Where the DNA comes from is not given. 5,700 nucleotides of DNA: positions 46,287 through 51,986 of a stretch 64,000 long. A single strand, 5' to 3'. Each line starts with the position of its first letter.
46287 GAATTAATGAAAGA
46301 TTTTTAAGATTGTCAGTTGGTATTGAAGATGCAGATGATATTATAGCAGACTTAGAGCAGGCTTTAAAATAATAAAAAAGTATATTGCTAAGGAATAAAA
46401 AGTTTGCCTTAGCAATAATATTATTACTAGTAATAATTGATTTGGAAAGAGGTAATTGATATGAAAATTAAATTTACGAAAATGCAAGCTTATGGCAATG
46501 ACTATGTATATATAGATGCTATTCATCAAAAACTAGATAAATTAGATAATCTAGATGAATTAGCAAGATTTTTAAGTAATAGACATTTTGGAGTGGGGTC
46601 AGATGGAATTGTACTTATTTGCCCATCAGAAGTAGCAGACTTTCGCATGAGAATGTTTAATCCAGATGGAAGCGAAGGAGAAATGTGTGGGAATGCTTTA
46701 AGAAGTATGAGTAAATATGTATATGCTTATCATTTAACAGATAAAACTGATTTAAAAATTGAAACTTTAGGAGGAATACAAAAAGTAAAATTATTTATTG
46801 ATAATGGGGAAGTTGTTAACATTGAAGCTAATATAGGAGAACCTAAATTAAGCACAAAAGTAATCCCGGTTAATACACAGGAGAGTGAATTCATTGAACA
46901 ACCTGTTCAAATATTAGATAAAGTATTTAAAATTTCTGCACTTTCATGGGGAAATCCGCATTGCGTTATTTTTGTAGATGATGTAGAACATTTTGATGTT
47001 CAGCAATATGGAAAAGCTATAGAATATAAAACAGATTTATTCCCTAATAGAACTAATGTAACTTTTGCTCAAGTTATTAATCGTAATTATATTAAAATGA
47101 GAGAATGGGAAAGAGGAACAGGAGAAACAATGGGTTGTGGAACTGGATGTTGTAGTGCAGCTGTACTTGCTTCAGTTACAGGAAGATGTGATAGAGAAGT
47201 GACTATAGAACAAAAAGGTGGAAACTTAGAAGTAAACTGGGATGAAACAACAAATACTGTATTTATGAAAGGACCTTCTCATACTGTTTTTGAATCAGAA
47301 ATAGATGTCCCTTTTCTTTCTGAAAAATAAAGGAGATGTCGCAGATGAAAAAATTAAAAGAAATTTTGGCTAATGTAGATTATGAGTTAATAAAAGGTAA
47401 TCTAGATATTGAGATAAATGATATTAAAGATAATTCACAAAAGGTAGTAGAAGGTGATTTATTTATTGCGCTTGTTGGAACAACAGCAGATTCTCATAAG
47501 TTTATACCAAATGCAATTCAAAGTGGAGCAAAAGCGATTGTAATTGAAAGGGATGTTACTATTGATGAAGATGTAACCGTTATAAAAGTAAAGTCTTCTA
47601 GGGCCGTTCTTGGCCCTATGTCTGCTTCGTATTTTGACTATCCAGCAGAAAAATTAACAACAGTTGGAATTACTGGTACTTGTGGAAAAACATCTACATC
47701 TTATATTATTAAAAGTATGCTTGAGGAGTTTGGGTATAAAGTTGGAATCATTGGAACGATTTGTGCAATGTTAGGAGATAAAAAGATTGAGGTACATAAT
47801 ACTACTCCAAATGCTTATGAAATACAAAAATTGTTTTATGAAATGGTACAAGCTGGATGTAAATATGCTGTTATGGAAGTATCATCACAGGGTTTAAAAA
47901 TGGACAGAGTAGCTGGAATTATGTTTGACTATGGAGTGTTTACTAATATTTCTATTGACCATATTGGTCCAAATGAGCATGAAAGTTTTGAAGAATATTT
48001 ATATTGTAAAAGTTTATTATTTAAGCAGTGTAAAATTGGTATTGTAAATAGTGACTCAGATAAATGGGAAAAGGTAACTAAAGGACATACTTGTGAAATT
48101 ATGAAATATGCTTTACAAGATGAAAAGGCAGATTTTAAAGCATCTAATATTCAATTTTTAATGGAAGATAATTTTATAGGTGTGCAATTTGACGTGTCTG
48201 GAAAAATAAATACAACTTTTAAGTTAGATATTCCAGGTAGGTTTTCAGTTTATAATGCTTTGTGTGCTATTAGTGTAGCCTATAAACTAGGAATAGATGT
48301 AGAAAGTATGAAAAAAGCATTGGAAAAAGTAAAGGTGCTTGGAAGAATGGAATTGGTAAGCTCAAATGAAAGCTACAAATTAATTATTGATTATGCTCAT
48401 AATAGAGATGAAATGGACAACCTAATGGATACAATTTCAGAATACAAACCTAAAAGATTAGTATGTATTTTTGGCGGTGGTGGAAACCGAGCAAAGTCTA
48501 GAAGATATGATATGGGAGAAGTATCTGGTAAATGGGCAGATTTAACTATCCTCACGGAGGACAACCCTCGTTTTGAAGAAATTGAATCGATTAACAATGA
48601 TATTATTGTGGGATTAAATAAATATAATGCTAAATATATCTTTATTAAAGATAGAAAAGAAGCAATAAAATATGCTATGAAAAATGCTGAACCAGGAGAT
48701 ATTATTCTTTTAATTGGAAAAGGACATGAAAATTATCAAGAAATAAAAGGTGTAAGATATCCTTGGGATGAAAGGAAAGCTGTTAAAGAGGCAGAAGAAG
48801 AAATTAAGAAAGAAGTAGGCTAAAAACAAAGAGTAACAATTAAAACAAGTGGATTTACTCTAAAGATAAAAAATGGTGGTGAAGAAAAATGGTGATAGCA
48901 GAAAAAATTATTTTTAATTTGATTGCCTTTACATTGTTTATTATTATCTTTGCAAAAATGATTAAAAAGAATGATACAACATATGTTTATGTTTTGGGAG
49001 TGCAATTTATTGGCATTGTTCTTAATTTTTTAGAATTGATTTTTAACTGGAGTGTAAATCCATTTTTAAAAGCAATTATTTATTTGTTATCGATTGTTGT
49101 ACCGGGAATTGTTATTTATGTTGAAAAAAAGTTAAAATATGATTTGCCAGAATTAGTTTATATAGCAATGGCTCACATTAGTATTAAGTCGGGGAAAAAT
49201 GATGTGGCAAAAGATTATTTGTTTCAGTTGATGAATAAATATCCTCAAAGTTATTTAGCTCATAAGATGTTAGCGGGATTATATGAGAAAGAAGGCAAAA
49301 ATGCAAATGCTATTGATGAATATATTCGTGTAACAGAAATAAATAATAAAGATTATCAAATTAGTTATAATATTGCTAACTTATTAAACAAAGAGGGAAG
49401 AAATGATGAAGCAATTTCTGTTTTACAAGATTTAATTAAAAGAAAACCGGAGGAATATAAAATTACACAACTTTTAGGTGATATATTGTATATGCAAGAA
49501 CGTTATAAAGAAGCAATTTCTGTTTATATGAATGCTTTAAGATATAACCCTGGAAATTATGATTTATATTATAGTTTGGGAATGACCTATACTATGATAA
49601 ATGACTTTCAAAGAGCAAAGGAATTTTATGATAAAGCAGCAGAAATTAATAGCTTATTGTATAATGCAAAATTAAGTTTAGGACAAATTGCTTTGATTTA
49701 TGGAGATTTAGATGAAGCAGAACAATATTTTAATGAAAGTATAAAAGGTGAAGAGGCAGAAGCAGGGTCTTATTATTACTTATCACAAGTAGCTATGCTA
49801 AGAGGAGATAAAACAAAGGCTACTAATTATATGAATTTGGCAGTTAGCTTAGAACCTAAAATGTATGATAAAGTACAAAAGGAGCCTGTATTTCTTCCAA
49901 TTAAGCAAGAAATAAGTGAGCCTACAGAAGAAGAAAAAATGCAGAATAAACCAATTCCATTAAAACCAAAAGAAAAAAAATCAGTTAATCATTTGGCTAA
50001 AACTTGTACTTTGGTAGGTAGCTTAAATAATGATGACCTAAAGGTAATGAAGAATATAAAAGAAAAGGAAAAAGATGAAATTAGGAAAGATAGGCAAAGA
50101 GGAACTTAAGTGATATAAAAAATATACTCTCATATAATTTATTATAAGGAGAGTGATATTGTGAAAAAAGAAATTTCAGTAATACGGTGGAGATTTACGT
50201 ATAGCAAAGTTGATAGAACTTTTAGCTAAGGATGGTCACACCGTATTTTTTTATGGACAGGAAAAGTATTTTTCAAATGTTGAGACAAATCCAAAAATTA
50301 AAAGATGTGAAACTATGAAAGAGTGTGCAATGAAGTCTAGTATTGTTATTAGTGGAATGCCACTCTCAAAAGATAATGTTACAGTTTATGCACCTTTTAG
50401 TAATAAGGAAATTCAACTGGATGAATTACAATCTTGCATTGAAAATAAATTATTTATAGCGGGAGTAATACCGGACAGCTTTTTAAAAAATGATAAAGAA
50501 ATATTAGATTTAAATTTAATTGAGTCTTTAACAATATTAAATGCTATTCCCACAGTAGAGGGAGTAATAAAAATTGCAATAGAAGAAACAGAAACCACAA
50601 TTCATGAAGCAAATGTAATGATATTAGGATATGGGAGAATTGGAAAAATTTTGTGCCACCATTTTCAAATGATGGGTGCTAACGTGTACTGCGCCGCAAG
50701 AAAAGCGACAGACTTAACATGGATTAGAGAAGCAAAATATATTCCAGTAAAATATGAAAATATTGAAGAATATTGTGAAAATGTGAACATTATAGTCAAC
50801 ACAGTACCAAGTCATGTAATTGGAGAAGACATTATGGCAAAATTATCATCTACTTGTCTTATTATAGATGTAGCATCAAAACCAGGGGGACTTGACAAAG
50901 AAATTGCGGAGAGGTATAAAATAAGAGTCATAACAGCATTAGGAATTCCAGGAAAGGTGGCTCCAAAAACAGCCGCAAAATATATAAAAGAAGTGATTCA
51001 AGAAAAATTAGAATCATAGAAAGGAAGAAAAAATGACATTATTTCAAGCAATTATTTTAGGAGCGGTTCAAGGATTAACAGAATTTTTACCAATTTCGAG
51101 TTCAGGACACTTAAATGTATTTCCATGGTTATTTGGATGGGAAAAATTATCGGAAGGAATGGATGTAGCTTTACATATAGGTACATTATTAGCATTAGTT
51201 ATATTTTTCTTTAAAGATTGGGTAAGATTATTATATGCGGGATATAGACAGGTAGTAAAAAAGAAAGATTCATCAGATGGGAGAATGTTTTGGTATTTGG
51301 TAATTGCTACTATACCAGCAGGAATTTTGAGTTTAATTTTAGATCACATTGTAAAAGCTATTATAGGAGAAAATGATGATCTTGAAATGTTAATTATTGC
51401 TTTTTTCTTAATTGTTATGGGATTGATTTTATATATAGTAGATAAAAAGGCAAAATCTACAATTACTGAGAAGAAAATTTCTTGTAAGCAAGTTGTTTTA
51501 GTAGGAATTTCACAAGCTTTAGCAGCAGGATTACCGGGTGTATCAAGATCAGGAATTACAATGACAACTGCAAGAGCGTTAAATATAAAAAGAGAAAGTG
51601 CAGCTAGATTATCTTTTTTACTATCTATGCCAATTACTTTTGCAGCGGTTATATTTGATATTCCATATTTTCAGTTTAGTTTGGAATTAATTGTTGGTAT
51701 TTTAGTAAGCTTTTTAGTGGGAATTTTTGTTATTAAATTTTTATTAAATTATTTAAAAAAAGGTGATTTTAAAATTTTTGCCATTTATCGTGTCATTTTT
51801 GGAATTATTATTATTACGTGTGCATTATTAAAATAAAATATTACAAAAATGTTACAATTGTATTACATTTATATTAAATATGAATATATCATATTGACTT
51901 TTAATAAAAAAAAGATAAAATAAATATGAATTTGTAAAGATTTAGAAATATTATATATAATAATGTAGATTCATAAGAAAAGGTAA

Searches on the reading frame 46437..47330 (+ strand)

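Call 55: search_protein_families(library=pfam, proteins=[window:46437-47330:+], max_evalue=0.00001)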
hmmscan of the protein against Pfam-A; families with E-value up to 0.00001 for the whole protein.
window:46437-47330:+ (297 aa): 1 family
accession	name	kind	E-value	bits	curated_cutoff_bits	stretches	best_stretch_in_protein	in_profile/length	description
PF01678.24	DAP_epimerase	-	3.4e-56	189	34.7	2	13-137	1-119/121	Diaminopimelate epimerase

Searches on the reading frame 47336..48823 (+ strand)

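Call 55: search_protein_families(library=pfam, proteins=[window:47336-48823:+], max_evalue=0.00001)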
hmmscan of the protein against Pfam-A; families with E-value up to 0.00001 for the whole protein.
window:47336-48823:+ (495 aa): 3 families
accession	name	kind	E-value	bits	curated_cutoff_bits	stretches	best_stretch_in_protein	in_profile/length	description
PF08245.18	Mur_ligase_M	-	3.5e-47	161.4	24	1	112-315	1-200/200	Mur ligase middle domain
PF02875.26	Mur_ligase_C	-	8e-32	111.2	28.4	1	336-463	1-127/127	Mur ligase, glutamate ligase domain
PF01225.30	Mur_ligase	-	3.3e-06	27.8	21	0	30-90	5-85/95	Mur ligase family, catalytic domain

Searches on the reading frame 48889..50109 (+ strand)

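Call 55: search_protein_families(library=pfam, proteins=[window:48889-50109:+], max_evalue=0.00001)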
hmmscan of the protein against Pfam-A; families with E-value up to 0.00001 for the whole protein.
window:48889-50109:+ (406 aa): 17 families
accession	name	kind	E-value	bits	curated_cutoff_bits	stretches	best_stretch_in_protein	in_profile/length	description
PF07719.23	TPR_2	-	9e-24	82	27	0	195-223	6-34/34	Tetratricopeptide repeat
PF13181.12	TPR_8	-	1.4e-21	75.2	25.7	0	225-254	2-31/34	Tetratricopeptide repeat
PF13432.12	TPR_16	-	3.5e-20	72.5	32.7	1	160-213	1-54/65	Tetratricopeptide repeat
PF14559.12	TPR_19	-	9.4e-20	71.2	25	1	200-253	1-54/68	Tetratricopeptide repeat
PF00515.34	TPR_1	-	5.4e-17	61.3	27.8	0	225-254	2-31/34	Tetratricopeptide repeat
PF13428.12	TPR_14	-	8.3e-17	60.5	23.5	0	161-198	6-43/44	Tetratricopeptide repeat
PF13431.12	TPR_17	-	2.7e-13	49.5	24.4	0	213-244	2-33/34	Tetratricopeptide repeat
PF13424.12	TPR_12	-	5.5e-13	49.4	30.1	0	195-253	8-74/77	Tetratricopeptide repeat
PF13176.12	TPR_7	-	7e-12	44.9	27.9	0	160-188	3-33/36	Tetratricopeptide repeat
PF23914.1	TPR_CcmH_CycH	-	7.4e-12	45.8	42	0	152-221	82-152/158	Cytochrome c-type biogenesis protein H TPR domain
PF13174.12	TPR_6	-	1e-10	42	26.3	0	160-186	4-30/33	Tetratricopeptide repeat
PF25063.1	ARM_TT21_C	-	2.6e-10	41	35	1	88-192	95-200/209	Tetratricopeptide repeat protein 21 C-terminal ARM domain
PF13414.12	TPR_11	-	3.2e-10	40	26.8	1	197-234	1-38/42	TPR repeat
PF25064.1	ARM_TT21_5th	-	8.5e-09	36.2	27.8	0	92-150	5-62/117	TT21 fifth ARM repeats domain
PF22860.2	DUF7017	-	1.6e-08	35.1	27.5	0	159-221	4-65/141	Domain of unknown function (DUF7017)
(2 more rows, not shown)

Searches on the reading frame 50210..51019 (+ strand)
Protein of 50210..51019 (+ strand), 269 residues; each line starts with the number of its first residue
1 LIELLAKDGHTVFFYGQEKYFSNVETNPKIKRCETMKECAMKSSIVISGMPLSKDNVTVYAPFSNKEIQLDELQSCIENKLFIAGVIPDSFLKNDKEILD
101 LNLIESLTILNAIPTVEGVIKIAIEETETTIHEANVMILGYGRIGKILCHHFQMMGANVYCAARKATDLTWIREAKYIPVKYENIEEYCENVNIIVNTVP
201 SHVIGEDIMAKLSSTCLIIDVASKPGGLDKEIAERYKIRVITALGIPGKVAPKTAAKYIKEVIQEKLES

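Call 55: search_protein_families(library=pfam, proteins=[window:50210-51019:+], max_evalue=0.00001)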
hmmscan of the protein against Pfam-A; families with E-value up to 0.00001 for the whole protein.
window:50210-51019:+ (269 aa): 5 families
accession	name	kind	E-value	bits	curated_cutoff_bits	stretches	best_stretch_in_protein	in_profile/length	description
PF16924.11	DpaA_N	-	2.1e-15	57.3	29.2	1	1-93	14-103/116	Dipicolinate synthase subunit A N-terminal domain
PF02826.25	2-Hacid_dh_C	-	7.8e-10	38.9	25.1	1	127-222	30-127/178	D-isomer specific 2-hydroxyacid dehydrogenase, NAD binding domain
PF03807.23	F420_oxidored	-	4.7e-06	27.5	21.6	0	136-222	2-92/94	NADP oxidoreductase coenzyme F420-dependent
PF01262.27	AlaDh_PNT_C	-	5.7e-06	26.3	23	0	131-260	26-176/214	Alanine dehydrogenase/PNT, C-terminal domain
PF01488.26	Shikimate_DH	-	5.8e-06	26.9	24.3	0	130-242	9-131/138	Shikimate / quinate 5-dehydrogenase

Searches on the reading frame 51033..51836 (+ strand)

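Call 56: search_protein_families(library=pfam, proteins=[window:51033-51836:+], max_evalue=0.00001)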
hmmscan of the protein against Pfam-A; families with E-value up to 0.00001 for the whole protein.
window:51033-51836:+ (267 aa): 2 families
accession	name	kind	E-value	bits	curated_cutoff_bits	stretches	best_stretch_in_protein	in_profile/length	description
PF02673.24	BacA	-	1.9e-75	254.3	33.4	1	6-259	1-257/257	Bacitracin resistance protein BacA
PF01925.25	TauE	-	1.1e-06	28.9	32.6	1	77-253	57-229/237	Sulfite exporter TauE/SafE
